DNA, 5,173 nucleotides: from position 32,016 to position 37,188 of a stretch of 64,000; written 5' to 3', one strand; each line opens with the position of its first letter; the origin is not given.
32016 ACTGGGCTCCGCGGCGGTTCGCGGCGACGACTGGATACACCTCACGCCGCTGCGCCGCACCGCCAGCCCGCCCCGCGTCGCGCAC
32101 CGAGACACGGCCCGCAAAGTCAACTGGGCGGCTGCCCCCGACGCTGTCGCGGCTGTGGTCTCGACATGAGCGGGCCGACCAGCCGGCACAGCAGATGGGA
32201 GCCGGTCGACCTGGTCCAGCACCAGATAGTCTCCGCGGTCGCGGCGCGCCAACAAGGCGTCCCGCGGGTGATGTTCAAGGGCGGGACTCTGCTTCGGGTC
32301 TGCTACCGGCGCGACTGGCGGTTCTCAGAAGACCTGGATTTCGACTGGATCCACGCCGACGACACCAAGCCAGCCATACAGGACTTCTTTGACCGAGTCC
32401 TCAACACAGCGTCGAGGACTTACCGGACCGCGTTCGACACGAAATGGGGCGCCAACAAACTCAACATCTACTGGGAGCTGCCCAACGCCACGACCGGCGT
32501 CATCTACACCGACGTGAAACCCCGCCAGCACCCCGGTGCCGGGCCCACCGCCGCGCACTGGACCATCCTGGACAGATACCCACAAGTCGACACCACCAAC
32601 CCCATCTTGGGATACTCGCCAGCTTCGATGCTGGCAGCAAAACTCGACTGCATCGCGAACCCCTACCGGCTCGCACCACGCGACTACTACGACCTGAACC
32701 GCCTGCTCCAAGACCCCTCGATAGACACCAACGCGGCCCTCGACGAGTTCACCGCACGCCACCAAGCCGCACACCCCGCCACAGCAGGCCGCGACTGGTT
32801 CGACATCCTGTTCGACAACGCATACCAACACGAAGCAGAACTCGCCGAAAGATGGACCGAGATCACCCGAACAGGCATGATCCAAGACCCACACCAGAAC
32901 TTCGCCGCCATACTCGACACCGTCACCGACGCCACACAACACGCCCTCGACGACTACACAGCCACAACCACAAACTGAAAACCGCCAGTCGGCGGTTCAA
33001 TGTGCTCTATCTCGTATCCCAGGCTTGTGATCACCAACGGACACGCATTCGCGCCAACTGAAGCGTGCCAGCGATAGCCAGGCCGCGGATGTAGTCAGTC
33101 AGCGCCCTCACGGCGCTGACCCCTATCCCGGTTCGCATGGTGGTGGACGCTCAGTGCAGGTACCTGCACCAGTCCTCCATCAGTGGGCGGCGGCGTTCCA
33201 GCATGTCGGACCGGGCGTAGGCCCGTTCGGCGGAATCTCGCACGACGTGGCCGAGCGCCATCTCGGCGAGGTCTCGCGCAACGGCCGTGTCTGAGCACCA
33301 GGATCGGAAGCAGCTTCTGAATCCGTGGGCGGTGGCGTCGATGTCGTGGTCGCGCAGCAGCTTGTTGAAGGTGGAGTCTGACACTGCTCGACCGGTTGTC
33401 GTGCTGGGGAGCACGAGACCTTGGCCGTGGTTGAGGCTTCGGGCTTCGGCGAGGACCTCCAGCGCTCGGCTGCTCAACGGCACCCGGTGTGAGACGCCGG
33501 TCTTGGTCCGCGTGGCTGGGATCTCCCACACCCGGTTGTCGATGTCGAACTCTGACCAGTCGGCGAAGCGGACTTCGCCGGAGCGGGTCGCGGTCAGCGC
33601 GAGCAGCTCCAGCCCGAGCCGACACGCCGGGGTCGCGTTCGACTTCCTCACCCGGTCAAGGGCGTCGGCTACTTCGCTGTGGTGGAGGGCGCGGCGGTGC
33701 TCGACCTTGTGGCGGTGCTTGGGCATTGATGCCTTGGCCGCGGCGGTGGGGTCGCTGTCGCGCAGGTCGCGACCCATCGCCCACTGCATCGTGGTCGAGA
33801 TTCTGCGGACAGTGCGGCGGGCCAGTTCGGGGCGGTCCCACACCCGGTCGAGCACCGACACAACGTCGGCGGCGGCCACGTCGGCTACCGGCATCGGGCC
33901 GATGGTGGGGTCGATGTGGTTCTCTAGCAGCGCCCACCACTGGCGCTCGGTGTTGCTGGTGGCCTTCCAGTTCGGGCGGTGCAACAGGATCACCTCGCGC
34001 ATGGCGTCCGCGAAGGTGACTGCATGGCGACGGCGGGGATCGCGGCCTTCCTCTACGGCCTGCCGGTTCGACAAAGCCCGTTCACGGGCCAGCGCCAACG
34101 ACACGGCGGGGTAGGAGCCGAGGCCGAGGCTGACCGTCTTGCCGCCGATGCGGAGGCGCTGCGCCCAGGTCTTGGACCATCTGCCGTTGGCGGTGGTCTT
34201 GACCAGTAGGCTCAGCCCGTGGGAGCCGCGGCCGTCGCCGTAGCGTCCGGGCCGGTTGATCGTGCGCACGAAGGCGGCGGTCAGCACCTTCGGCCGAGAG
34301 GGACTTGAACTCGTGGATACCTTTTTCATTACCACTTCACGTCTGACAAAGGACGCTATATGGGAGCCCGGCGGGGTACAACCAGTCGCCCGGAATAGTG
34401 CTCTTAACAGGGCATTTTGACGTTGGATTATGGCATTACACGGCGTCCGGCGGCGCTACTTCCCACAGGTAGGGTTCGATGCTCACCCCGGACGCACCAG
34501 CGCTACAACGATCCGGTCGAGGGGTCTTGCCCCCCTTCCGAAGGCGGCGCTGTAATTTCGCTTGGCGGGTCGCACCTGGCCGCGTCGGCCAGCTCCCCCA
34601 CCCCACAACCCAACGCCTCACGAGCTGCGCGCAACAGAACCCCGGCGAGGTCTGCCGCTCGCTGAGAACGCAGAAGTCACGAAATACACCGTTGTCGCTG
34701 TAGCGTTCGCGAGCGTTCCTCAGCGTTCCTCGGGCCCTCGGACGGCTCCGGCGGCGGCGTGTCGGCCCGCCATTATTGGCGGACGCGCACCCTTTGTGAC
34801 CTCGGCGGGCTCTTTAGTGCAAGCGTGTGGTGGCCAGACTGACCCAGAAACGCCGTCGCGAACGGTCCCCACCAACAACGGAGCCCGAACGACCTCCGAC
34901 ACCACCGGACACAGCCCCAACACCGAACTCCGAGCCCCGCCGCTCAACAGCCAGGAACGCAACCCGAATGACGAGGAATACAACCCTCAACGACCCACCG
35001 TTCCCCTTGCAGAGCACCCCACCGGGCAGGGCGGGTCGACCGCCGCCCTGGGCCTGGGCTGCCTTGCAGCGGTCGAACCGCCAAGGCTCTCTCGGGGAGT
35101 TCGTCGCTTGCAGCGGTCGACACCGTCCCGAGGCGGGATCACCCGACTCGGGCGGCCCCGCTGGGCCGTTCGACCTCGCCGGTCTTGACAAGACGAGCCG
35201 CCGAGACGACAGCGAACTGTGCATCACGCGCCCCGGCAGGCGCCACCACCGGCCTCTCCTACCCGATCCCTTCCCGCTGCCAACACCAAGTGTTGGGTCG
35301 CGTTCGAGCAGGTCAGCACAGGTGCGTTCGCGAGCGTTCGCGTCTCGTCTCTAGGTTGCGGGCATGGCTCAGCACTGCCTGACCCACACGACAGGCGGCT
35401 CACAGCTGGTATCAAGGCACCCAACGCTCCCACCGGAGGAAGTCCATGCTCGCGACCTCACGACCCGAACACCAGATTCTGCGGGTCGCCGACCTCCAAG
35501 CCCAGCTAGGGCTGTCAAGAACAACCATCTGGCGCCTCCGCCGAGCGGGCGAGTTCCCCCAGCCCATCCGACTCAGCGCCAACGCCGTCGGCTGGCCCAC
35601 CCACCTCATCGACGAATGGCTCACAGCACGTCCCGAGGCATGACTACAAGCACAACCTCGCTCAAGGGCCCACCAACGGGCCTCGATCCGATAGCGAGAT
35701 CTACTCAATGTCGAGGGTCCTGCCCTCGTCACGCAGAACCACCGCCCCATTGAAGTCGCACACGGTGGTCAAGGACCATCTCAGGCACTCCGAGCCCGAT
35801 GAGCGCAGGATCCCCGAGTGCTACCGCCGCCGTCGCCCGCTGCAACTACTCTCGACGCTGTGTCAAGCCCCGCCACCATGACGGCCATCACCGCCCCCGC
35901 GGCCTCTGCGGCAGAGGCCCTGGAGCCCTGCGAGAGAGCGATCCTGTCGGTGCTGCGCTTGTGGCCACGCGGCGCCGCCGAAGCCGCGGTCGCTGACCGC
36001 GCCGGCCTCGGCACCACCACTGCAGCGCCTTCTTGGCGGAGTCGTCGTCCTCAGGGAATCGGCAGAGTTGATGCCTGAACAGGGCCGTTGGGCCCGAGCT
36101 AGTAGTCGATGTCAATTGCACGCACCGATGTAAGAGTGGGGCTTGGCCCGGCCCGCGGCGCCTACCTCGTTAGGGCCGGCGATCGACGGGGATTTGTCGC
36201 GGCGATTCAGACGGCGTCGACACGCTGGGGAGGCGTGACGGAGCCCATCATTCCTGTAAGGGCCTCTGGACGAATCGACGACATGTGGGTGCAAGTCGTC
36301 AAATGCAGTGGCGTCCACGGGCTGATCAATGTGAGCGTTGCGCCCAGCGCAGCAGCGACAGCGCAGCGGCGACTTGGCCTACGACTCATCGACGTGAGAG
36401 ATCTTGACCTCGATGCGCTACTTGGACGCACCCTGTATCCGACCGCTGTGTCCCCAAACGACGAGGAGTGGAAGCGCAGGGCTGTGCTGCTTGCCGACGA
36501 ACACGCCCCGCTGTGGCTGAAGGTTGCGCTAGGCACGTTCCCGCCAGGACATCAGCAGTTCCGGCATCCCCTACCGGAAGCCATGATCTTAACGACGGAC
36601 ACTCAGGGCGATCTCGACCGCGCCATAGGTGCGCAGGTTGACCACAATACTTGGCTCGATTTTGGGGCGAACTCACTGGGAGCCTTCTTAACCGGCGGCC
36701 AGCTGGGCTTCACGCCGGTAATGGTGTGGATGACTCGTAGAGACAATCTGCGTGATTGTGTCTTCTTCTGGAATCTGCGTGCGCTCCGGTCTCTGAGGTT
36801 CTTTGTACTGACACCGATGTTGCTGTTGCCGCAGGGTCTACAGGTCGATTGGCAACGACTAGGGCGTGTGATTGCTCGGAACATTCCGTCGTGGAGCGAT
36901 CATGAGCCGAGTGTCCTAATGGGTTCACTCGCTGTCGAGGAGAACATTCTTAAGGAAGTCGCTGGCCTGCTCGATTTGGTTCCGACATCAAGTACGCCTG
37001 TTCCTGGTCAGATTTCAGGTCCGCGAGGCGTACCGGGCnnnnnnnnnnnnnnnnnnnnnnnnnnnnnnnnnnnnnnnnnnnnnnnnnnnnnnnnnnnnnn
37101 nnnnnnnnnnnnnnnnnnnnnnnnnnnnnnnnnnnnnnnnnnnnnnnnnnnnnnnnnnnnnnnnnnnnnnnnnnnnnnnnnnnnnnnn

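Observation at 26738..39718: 13-kb island at tRNA-Ala built from repeated 'AlpA -> cargo -> integrase' modules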

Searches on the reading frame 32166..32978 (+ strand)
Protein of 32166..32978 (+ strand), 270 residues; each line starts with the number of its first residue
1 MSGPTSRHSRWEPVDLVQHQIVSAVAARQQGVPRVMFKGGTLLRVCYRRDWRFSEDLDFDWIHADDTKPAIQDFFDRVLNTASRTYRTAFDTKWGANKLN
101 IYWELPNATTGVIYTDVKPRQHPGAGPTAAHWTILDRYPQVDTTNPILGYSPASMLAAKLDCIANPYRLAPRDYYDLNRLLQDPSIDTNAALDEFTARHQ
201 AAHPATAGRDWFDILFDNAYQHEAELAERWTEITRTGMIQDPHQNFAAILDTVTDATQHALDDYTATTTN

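Call 10: search_protein_families(library=pfam, proteins=[window:32166-32978:+], max_evalue=0.01)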
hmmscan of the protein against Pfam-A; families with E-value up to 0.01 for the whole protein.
window:32166-32978:+ (270 aa): 1 family
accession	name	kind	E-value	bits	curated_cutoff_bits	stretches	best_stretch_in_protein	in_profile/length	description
PF08843.17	AbiEii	-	9.4e-24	85.1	22.5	1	26-251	6-237/238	Nucleotidyl transferase AbiEii toxin, Type IV TA system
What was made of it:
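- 32166..32978 (+): AbiEii_2 toxin. Pfam, E 9e-24 (call 10).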

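Call 14: search_protein_families(library=padloc, proteins=[window:32166-32978:+], max_evalue=0.01)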
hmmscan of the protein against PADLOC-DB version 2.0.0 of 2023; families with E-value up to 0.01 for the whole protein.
window:32166-32978:+ (270 aa): 29 families (the best 25 are shown)
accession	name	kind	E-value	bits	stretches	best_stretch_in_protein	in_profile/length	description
PDLC02304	AbiEii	-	1.3e-22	79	1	15-207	24-214/260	AbiEii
PDLC02296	AbiEii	-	3.8e-10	37.4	1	16-91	28-100/282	AbiEii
PDLC02292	AbiEii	-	5e-10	37.6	1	31-82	44-91/283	AbiEii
PDLC02288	AbiEii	-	6.5e-10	36.4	2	143-258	164-272/294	AbiEii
PDLC02313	AbiEii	-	8.2e-10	36.6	1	16-63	26-71/254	AbiEii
PDLC02307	AbiEii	-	1.1e-09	36.5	1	31-76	21-63/219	AbiEii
PDLC02293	AbiEii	-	1.9e-09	35.4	1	21-81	28-86/270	AbiEii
PDLC02317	AbiEii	-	1.4e-08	32.1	1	22-68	31-77/396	AbiEii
PDLC02294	AbiEii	-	1.5e-08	32.8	1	15-202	25-207/260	AbiEii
PDLC02321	AbiEii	-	3.8e-08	31.4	1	15-66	25-74/296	AbiEii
PDLC02323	AbiEii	-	4e-08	31.2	1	32-121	37-129/248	AbiEii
PDLC02303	AbiEii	-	7.9e-08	30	1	23-195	31-195/249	AbiEii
PDLC02328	AbiEii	-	1.2e-07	29.9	1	30-62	11-41/203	AbiEii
PDLC02289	AbiEii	-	1.3e-07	29.4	1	30-62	48-80/309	AbiEii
PDLC02330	AbiEii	-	2.2e-06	25.5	1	34-86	26-73/219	AbiEii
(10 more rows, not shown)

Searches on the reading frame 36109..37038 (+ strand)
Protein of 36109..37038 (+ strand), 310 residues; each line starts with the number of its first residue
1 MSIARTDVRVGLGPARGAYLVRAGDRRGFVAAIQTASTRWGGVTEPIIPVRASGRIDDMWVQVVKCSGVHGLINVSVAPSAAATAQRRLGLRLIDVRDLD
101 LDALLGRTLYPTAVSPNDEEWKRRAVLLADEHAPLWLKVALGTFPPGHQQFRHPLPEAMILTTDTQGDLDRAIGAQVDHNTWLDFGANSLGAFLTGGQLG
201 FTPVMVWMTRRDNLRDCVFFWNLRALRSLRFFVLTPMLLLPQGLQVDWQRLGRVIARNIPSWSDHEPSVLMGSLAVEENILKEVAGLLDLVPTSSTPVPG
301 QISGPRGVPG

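Call 100: predict_structure(alignment_id=A9)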
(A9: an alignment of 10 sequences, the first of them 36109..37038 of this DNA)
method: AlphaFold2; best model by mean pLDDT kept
length: 310 residues; sequences in the alignment: 10
mean_pLDDT: 74.7   pTM: 0.81
mean pLDDT of the five models: 74.7, 73.0, 72.0, 70.5, 57.0
residues with pLDDT >= 90: 96; 70-90: 105; 50-70: 58; < 50: 51
segments of 3 or more residues with pLDDT < 50: 1-15, 108-117, 152-154, 191-199, 230-232, 300-310
pLDDT, mean of each block of 10 residues (from residue 1): 34 65 96 84 83 95 82 95 95 85 59 45 75 91 76 58 71 85 71 40 83 94 71 71 84 74 65 93 90 70 38
secondary structure, 60 per line:
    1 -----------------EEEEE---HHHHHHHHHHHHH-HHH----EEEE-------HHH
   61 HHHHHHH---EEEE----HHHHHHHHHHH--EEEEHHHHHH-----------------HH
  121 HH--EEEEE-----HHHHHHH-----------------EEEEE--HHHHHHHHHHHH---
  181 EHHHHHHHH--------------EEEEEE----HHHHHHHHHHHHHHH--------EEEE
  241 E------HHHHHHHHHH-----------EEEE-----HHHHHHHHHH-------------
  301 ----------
elements in order: E18-22 H26-38 E47-50 H58-67 E71-74 H79-89 E92-95 H96-101 H119-122 E125-129 H135-141 E159-163 H166-177 H182-189 E204-209 H214-228 E237-241 H248-257 E269-272 H278-287

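Call 102: fold_search(model_id=the predicted structure, library=pdb)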
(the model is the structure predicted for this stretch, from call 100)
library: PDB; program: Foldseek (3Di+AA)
matches with E <= 10: 568; with E <= 0.001: 1
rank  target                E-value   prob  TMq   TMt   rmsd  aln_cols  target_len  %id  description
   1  7acx_D                8.5e-04  0.99  0.40  0.35  10.1       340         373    9  H/L (SLPH/SLPL) complex from C. difficile (R7404 strain) (released 2022-03-09)
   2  7acz_B                1.1e-03  0.98  0.39  0.32  10.7       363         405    7  RdeltaD2 H/L (LMW SLP/HMW SLP) complex from C. difficile SlpA (R20291 strain) (released 2022-03-09)
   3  7acz_D                1.8e-03  0.97  0.38  0.31  11.2       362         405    8  RdeltaD2 H/L (LMW SLP/HMW SLP) complex from C. difficile SlpA (R20291 strain) (released 2022-03-09)
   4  9f8e_B                2.2e-03  0.98  0.40  0.33  10.7       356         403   10  SLPL/SLPH (H/L) complex from C. difficile SlpA (Ox247_delta_orf2 strain, SLCT11) (released 2025-09-03)
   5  3t5a                  2.8e-02  0.23  0.22  0.17  16.0       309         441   11  Crystal structure of N-terminal domain of FAAL28 G330W mutant from Mycobacterium tuberculosis (released 2012-01-25)
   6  4xc6_B                3.4e-02  0.15  0.21  0.10  17.5       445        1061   12  Isobutyryl-CoA mutase fused with bound adenosylcobalamin, GDP, and Mg (holo-IcmF/GDP) (released 2015-02-11)
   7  3uho_A                4.3e-02  0.18  0.19  0.23  16.8       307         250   12  Crystal Structure of Glutamate Racemase from Campylobacter jejuni subsp. jejuni (released 2012-05-30)
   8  5hj7_B                4.6e-02  0.12  0.15  0.18  16.7       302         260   11  Glutamate Racemase Mycobacterium tuberculosis (MurI) with bound D-glutamate, 2.3 Angstrom resolution, X-ray diffractio (released 2016-05-25)
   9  5hj7_A                4.8e-02  0.12  0.16  0.18  17.1       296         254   11  Glutamate Racemase Mycobacterium tuberculosis (MurI) with bound D-glutamate, 2.3 Angstrom resolution, X-ray diffractio (released 2016-05-25)
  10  8gru_B                8.8e-02  0.09  0.15  0.14  18.8       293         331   12  Crystal structure of a constitutively active mutant of the alpha beta heterodimer of human IDH3 in complex with ICT, N (released 2022-11-30)
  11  4xc6_A                9.3e-02  0.11  0.21  0.09  17.6       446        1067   12  Isobutyryl-CoA mutase fused with bound adenosylcobalamin, GDP, and Mg (holo-IcmF/GDP) (released 2015-02-11)
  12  5ie0_A                1.0e-01  0.18  0.24  0.16  15.7       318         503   11  Crystal structure of a plant enzyme (released 2016-12-07)
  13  5ie3_A                1.0e-01  0.18  0.24  0.17  16.1       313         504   11  Crystal structure of a plant enzyme (released 2016-12-07)
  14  3cw9_A                1.1e-01  0.16  0.20  0.14  16.0       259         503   14  4-Chlorobenzoyl-CoA Ligase/Synthetase in the Thioester-forming Conformation, bound to 4-chlorophenacyl-CoA (released 2008-09-02)
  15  5gri_B                1.1e-01  0.08  0.15  0.14  18.9       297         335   11  Crystal structure of the alpha gamma heterodimer of human IDH3 in complex with Mg(2+) and citrate (released 2017-02-15)
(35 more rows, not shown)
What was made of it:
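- On CARF-nuclease effectors (Can2/Card1), considered for the 718-aa protein: The best match is the triple CWB2-like fold of SlpA, TM 0.40 (calls 100, 102).
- Tried and rejected: N-terminal domain fold search inconclusive (call 102).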
